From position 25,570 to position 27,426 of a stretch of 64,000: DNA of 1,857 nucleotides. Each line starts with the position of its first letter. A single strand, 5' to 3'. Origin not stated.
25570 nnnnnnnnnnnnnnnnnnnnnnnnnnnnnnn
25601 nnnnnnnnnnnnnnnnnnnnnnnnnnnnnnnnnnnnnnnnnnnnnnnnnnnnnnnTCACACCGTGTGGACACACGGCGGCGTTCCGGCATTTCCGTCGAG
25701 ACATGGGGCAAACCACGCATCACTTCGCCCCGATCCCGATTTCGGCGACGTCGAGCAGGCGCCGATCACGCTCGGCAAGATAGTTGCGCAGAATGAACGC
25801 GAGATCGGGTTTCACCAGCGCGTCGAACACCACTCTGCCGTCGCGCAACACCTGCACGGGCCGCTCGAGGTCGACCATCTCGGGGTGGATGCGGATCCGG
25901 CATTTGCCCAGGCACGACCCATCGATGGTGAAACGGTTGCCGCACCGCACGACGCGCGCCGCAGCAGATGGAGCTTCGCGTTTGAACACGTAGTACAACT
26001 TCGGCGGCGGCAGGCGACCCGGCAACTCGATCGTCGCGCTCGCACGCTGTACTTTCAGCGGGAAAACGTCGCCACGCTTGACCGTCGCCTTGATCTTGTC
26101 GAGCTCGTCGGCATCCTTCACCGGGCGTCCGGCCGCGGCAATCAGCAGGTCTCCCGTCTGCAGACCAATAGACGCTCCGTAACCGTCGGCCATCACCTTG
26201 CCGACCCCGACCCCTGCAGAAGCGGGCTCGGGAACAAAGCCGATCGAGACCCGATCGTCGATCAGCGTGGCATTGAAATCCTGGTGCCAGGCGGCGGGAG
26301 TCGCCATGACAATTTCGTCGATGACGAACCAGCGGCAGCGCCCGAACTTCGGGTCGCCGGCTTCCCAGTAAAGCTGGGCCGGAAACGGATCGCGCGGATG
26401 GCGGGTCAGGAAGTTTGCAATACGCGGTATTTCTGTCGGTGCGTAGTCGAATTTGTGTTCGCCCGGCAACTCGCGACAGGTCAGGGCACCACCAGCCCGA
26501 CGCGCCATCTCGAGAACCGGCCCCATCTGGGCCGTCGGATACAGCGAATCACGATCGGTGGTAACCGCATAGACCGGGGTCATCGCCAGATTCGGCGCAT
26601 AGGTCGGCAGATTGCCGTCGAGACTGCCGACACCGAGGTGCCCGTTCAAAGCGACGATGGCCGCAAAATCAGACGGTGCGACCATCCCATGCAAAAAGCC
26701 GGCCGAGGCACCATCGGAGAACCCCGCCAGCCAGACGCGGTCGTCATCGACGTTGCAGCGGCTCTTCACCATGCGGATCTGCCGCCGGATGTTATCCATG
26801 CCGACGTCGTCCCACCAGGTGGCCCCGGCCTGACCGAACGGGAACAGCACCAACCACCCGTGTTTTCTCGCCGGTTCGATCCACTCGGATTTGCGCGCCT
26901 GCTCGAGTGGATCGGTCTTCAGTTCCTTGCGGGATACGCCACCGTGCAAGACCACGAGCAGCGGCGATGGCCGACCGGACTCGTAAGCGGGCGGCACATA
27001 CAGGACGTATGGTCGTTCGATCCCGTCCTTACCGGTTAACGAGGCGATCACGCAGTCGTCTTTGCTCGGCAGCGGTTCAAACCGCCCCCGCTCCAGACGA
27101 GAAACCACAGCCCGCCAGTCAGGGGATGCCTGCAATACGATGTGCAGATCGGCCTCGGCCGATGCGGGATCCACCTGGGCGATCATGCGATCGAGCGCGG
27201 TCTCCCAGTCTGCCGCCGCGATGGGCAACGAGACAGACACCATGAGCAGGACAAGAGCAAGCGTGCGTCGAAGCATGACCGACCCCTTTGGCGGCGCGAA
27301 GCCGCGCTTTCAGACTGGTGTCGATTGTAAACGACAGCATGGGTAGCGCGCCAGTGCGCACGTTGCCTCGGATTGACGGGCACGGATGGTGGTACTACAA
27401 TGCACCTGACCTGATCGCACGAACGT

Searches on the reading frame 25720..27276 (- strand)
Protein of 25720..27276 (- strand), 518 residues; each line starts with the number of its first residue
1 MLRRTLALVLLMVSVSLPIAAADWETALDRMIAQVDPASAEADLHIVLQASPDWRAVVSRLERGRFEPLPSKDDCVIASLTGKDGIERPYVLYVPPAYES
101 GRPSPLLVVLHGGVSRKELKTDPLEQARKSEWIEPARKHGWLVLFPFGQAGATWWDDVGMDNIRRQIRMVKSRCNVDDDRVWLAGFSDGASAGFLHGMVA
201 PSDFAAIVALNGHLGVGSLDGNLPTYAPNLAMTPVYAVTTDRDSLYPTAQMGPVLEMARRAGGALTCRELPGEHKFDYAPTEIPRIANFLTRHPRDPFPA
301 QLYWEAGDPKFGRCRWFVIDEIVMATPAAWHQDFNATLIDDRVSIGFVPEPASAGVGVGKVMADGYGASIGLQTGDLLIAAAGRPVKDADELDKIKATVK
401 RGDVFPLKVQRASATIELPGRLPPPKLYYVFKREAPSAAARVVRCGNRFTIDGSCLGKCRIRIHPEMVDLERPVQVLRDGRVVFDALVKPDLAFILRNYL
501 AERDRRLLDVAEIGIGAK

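Call 14: search_protein_families(library=pfam, proteins=[window:25720-27276:-], max_evalue=0.001)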
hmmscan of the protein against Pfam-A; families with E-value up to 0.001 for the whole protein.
window:25720-27276:- (518 aa): 3 families
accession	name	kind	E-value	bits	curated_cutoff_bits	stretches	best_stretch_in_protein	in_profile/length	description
PF17820.7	PDZ_6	-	2e-05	24.6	27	1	358-411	2-54/54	PDZ domain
PF13180.12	PDZ_2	-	0.00037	21.2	27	1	344-417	2-75/80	PDZ domain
PF10503.15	Esterase_PHB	-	0.00068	19.4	23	0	90-209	3-127/219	Esterase PHB depolymerase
